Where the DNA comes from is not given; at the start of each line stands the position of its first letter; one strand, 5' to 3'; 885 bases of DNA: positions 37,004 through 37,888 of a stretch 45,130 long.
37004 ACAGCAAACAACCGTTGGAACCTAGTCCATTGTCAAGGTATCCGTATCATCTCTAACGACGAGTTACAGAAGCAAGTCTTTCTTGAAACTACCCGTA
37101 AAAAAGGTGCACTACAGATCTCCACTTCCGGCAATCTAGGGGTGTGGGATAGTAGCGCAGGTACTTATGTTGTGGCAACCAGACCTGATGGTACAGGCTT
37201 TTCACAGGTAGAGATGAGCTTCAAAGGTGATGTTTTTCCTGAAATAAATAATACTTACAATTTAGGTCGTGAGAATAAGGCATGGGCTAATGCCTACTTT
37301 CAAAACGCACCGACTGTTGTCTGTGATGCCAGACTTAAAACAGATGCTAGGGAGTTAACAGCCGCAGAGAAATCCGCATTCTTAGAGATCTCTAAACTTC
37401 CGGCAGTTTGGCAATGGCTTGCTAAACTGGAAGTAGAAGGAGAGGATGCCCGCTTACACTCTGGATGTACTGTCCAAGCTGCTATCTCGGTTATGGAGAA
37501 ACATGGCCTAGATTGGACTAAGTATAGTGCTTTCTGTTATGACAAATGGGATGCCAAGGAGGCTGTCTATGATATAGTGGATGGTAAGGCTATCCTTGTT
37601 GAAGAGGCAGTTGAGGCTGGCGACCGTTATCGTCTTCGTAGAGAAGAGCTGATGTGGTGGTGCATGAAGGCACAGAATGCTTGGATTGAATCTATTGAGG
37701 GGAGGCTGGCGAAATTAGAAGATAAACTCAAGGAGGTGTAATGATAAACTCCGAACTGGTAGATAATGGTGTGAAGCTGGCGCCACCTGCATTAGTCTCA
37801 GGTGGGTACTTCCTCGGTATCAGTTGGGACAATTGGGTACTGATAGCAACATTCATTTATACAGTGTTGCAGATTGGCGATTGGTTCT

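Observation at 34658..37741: Tail fiber whose chaperone-like domain has Cys where the autocleavage Ser is expected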

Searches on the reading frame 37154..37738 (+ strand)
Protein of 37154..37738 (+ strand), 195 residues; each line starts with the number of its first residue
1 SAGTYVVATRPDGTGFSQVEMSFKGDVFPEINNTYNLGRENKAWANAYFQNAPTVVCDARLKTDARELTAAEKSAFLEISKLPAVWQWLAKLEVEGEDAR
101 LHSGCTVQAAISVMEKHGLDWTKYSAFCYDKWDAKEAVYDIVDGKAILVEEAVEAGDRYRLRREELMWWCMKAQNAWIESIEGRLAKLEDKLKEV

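Call 6: find_homologous_proteins(query=window:37154-37738:+, max_evalue=0.001)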
Query window:37154-37738:+ (195 aa): 22 proteins with E <= 0.001 among 420 candidates.
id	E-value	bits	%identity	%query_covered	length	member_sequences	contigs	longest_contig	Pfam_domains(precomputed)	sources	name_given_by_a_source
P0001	1.7e-127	441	100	100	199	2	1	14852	PF13884.12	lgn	-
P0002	3.0e-53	198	48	95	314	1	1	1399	PF13884.12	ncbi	ncbi:MAG: tail fiber domain-containing protein, partial [Aeromonas veronii]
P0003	4.9e-48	181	58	73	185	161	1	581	PF13884.12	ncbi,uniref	ncbi:tail fiber domain-containing protein, partial [Escherichia coli]|uniref:tail fiber domain-conta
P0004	1.2e-34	138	45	88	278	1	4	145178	PF13884.12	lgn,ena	-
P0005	2.6e-33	133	43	89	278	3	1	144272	PF13884.12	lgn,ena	-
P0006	2.7e-33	133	44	89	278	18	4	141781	PF13884.12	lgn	-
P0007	9.0e-33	132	45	89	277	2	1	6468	PF13884.12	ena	-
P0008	9.3e-33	132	46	84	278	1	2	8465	PF13884.12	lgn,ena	-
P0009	9.6e-33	132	46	84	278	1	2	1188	PF13884.12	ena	-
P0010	9.9e-33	131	45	84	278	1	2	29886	PF13884.12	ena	-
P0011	1.5e-32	131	42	95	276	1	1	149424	PF13884.12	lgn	-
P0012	2.2e-32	130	44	89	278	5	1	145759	PF13884.12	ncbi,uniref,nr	ncbi:L-shaped tail fiber protein [Raoultella phage Ro1]|uniref:L-shaped tail fiber protein n=1 Tax=R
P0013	2.6e-32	130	42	89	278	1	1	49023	PF13884.12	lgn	-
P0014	1.5e-31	128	42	89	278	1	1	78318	PF13884.12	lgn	-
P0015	1.5e-31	128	42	94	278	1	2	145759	PF13884.12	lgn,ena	-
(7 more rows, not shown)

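Call 7: search_dna_similar(query=window:37154-37738:+, collection=phages, mode=protein, max_rows=60, rows=spread)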
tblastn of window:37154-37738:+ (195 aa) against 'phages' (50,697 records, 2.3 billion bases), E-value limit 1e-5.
Records with a match: 565; places in all: 585; records where one place covers at least 80% of the query: 448.
Best place of each record, by identity: >=99% 6; <60% 559.
By first word of the organism name: Klebsiella 282; Escherichia 158; Salmonella 24; Aeromonas 11; Vectrevirus 11; Enterobacteria 10; Kayfunavirus 9; Pseudomonas 8; Serratia 7; Acinetobacter 5; and 20 more.
By host as written in the record: Klebsiella pneumoniae 142; - 100; Escherichia coli 73; Klebsiella pneumoniae K23 7; Escherichia sp. 7; Escherichia coli O18ac:K1:H7 ColV+ 5; Klebsiella sp. 4; Klebsiella quasipneumoniae K6 (ATCC 700603) 4; and 151 more.
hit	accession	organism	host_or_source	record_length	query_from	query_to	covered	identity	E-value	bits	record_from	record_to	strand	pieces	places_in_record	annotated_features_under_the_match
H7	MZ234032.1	Escherichia phage vB_EcoP-G3A1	Escherichia coli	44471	1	195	100%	100.0%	4e-129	405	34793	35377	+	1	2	hypothetical protein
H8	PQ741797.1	Klebsiella phage vB_KoxiM_BaqKoxi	Klebsiella oxytoca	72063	29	191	84%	49.1%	2e-41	154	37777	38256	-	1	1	L-shaped tail fiber protein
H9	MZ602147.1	Klebsiella phage vB_KpnM_VIK251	Klebsiella pneumoniae Kp25-1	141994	19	192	89%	44.0%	2e-37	142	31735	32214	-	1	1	hypothetical protein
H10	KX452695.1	Klebsiella phage KNP2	Klebsiella sp.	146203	7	192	95%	38.9%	2e-36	139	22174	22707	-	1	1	record has no annotation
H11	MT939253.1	Klebsiella phage vB_KpnM_Seu621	Klebsiella pneumoniae K23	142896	7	192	95%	38.3%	3e-35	136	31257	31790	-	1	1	L-shaped tail fiber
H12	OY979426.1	Klebsiella phage vB_Kpl_K54lambda1.1.1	-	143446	7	192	95%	37.8%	6e-35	135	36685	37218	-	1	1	ribonucleotide reductase large subunit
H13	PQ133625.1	Klebsiella phage P8734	Klebsiella pneumoniae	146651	29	192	84%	42.1%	2e-34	133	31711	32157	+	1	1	hypothetical protein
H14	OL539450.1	Klebsiella phage vB_KpnD_Opt-817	Klebsiella pneumonaie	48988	24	192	87%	37.0%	3e-23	102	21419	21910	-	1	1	tail fiber protein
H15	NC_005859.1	Escherichia phage T5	Escherichia coli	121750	24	192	87%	37.0%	1e-22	100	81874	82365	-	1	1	ltf: tail fiber protein | hypothetical protein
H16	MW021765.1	Klebsiella phage vB_KpnS_IMGroot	Klebsiella pneumoniae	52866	24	192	87%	37.0%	2e-22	99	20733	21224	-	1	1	putative tail fiber protein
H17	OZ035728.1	Phapecoctavirus 536P1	-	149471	1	185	95%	33.5%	9e-23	100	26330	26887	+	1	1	record has no annotation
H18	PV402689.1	Klebsiella phage BHM14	Klebsiella variicola 04153260899A ...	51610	24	192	87%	36.4%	7e-22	98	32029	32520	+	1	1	tail fiber protein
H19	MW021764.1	Klebsiella phage P528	Klebsiella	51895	24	192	87%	36.4%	1e-21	97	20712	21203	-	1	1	putative tail fiber protein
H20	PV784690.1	Aeromonaas phage AeroV_348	Aeromonas veronii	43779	12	191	92%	33.6%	1e-19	92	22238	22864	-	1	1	tail spike protein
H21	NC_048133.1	Aeromonas phage ZPAH7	Aeromonas hydrophila ZYAH75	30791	16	183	86%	35.7%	1e-18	89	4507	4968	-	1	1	tail fiber protein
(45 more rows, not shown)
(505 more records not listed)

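Call 24: search_protein_representatives(protein=window:37154-37738:+)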
Query: 195 residues. Proteins with E-value up to 0.001 (for the whole library): 6333; up to 1e-10: 2288; up to 1e-30: 39. The best 150 are listed.
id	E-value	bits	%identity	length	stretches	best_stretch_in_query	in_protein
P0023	3.4e-111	385.8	74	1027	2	1-195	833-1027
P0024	3.3e-58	212.9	53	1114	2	2-144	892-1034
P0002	9.6e-54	198.4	54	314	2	5-143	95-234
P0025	7.8e-44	166.1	49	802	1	24-191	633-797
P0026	2.9e-42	160.9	53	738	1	26-189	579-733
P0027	4.1e-42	160.4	48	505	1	15-192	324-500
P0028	3.7e-41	157.3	50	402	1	24-190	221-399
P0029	5.9e-41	156.7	47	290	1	22-189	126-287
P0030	1.2e-40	155.7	50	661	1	20-190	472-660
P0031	1.7e-38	148.6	46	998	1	19-190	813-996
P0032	3.1e-38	147.8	45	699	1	5-190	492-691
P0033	3.8e-38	147.5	48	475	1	27-190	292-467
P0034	6.7e-38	146.7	38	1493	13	8-52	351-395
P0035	1.0e-37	146.1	53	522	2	28-137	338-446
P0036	7.0e-37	143.4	35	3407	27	19-106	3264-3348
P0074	1.5e-28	116.2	51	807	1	29-174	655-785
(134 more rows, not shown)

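Call 29: find_encoding_contigs(protein=P0023, flank=3000, max_places=6)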
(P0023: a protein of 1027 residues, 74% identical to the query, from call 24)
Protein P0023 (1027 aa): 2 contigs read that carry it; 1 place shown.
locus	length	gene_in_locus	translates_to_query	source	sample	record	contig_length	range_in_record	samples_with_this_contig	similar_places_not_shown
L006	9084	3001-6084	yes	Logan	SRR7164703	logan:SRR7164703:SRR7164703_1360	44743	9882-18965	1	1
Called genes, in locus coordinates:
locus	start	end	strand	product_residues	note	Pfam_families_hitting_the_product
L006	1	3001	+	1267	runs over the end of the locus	-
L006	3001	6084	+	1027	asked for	PF03906:Phage_T7_tail (weak), PF13884:Peptidase_S74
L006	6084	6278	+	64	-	PF10746:Phage_holin_2_2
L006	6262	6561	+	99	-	PF11123:DNA_Packaging_2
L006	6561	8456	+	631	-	PF22530:Terminase-T7_RNaseH-like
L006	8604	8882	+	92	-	-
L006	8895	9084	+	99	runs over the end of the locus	-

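Call 30: find_encoding_contigs(protein=P0074, flank=5000, max_places=6)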
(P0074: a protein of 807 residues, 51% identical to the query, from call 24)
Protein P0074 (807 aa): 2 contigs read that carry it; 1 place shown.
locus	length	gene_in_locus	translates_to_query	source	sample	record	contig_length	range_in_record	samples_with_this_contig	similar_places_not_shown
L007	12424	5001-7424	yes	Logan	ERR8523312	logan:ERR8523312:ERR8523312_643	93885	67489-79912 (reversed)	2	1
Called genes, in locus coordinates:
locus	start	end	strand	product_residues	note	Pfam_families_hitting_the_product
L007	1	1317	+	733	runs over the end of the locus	PF09251:PhageP22-tail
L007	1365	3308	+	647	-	-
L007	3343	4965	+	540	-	-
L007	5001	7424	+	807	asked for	PF13229:Beta_helix, PF13884:Peptidase_S74 (weak)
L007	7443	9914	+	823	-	PF26986:Cap_depo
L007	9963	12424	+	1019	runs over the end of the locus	-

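Call 32: find_related_loci(query=window:37223-37738:+, collection=viral_contigs, flank=3500)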
Query window:37223-37738:+ (172 aa) in viral_contigs; peptide patterns used: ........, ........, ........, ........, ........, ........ (x = any residue, [..] = any of these).
12 stretches matched a pattern; 2 encode a relative of the query (tblastn E <= 1e-3); 2 distinct loci.
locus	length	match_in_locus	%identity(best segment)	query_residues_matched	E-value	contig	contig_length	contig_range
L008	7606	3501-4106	40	2-170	2e-48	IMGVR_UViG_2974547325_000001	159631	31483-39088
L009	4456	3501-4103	39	2-169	4e-46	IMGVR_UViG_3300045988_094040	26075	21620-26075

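Call 46: find_related_loci(query=A2, collection=metagenome_contigs, flank=3200)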
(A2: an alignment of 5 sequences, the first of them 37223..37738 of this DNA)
Query A2 (172 aa) in metagenome_contigs; peptide patterns used: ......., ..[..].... (x = any residue, [..] = any of these).
66 stretches matched a pattern; 1 encode a relative of the query (tblastn E <= 1e-3); 1 distinct loci.
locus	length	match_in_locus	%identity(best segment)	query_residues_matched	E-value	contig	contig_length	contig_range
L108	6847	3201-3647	45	6-169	2e-38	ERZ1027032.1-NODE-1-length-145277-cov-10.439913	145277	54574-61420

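Call 47: find_related_loci(query=A2, collection=viral_contigs, flank=3200)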
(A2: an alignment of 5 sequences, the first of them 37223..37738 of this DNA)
Query A2 (172 aa) in viral_contigs; peptide patterns used: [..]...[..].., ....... (x = any residue, [..] = any of these).
53 stretches matched a pattern; 1 encode a relative of the query (tblastn E <= 1e-3); 1 distinct loci.
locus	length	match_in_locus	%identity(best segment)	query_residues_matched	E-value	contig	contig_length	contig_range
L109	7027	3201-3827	30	8-172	1e-24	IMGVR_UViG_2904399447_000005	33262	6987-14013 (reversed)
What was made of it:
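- Tried and rejected: find_related_loci with the C-terminal domain, or with its family alignment, found only relatives of 30-45% identity in IMG/VR and JGI metagenomes (calls 32, 46, 47).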

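Call 49: find_homologous_proteins(query=A3, max_evalue=0.001)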
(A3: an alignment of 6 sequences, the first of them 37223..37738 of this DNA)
Query A3 (6 sequences) (172 aa, profile of the alignment): 55 proteins with E <= 0.001 among 7306 candidates.
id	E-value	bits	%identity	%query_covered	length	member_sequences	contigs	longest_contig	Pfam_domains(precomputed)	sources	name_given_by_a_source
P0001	1.6e-99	349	100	100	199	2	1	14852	PF13884.12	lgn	-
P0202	1.5e-55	205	39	99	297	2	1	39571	PF13884.12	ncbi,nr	ncbi:putative prophage endo-N-neuraminidase [Klebsiella pneumoniae]|nr:putative prophage endo-N-neur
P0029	4.7e-53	197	47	94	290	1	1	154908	PF13884.12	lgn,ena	-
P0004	1.7e-49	186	47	94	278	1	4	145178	PF13884.12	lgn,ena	-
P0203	5.1e-49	184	43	98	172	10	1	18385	PF13884.12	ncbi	ncbi:tail fiber domain-containing protein, partial [Klebsiella pneumoniae]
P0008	7.9e-49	184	46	95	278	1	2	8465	PF13884.12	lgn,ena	-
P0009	7.9e-49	184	46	95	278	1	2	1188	PF13884.12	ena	-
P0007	1.6e-48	183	46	95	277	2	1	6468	PF13884.12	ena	-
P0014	2.1e-48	182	44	95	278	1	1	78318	PF13884.12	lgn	-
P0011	3.7e-48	181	44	96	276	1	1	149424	PF13884.12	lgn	-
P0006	4.6e-48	181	46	95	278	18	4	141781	PF13884.12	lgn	-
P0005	4.7e-48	181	45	95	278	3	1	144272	PF13884.12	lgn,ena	-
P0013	8.0e-48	180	44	95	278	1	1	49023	PF13884.12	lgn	-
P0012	9.3e-48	180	45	95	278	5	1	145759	PF13884.12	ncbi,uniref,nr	ncbi:L-shaped tail fiber protein [Raoultella phage Ro1]|uniref:L-shaped tail fiber protein n=1 Tax=R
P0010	2.4e-47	179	45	95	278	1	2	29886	PF13884.12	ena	-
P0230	4.1e-10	58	28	96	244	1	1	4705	PF13884.12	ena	-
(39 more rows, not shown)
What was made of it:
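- Tried and rejected: The word-indexed protein searches with the short C-terminal query (calls 6, 49) missed the full-length orthologues and returned mainly short proteins. One useful extra case, P0230, came out of call 49.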

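Call 64: find_encoding_contigs(protein=P0230, flank=3000, max_places=4)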
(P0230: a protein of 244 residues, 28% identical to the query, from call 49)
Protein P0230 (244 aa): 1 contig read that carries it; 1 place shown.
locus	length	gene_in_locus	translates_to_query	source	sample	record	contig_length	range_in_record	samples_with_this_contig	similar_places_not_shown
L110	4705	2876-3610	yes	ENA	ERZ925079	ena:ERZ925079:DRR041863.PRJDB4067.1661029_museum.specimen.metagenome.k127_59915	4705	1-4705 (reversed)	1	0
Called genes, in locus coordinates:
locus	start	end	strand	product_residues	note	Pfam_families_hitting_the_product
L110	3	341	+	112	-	?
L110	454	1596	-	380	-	PF09003:Arm-DNA-bind_1, PF00589:Phage_integrase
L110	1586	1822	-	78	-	PF07825:Exc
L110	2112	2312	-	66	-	-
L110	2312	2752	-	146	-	-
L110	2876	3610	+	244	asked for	PF13884:Peptidase_S74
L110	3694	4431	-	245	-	PF00132:Hexapep, PF14602:Hexapep_2 (weak)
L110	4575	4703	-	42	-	?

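Call 72: search_solved_structures(query=window:37223-37738:+, max_evalue=0.01, show_alignments=5)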
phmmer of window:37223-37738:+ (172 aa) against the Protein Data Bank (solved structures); distinct sequences matched with E-value up to 0.01: 6.
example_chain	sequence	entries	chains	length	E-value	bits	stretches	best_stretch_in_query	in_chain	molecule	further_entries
4uw8_A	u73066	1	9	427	6.8e-23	84.7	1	2-162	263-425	L-SHAPED TAIL FIBER PROTEIN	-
7y5s_A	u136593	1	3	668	1.9e-20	76.8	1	11-161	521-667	phage tail fiber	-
9vvr_A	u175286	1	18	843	1.5e-18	70.6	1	5-145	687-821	Tail spike protein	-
6eu4_A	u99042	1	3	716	2.8e-17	66.4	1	4-112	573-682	Tail spike protein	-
3gud_A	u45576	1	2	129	1e-10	45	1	63-154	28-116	Neck appendage protein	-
3gw6_A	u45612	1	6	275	2e-08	37.6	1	2-112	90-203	Endo-N-acetylneuraminidase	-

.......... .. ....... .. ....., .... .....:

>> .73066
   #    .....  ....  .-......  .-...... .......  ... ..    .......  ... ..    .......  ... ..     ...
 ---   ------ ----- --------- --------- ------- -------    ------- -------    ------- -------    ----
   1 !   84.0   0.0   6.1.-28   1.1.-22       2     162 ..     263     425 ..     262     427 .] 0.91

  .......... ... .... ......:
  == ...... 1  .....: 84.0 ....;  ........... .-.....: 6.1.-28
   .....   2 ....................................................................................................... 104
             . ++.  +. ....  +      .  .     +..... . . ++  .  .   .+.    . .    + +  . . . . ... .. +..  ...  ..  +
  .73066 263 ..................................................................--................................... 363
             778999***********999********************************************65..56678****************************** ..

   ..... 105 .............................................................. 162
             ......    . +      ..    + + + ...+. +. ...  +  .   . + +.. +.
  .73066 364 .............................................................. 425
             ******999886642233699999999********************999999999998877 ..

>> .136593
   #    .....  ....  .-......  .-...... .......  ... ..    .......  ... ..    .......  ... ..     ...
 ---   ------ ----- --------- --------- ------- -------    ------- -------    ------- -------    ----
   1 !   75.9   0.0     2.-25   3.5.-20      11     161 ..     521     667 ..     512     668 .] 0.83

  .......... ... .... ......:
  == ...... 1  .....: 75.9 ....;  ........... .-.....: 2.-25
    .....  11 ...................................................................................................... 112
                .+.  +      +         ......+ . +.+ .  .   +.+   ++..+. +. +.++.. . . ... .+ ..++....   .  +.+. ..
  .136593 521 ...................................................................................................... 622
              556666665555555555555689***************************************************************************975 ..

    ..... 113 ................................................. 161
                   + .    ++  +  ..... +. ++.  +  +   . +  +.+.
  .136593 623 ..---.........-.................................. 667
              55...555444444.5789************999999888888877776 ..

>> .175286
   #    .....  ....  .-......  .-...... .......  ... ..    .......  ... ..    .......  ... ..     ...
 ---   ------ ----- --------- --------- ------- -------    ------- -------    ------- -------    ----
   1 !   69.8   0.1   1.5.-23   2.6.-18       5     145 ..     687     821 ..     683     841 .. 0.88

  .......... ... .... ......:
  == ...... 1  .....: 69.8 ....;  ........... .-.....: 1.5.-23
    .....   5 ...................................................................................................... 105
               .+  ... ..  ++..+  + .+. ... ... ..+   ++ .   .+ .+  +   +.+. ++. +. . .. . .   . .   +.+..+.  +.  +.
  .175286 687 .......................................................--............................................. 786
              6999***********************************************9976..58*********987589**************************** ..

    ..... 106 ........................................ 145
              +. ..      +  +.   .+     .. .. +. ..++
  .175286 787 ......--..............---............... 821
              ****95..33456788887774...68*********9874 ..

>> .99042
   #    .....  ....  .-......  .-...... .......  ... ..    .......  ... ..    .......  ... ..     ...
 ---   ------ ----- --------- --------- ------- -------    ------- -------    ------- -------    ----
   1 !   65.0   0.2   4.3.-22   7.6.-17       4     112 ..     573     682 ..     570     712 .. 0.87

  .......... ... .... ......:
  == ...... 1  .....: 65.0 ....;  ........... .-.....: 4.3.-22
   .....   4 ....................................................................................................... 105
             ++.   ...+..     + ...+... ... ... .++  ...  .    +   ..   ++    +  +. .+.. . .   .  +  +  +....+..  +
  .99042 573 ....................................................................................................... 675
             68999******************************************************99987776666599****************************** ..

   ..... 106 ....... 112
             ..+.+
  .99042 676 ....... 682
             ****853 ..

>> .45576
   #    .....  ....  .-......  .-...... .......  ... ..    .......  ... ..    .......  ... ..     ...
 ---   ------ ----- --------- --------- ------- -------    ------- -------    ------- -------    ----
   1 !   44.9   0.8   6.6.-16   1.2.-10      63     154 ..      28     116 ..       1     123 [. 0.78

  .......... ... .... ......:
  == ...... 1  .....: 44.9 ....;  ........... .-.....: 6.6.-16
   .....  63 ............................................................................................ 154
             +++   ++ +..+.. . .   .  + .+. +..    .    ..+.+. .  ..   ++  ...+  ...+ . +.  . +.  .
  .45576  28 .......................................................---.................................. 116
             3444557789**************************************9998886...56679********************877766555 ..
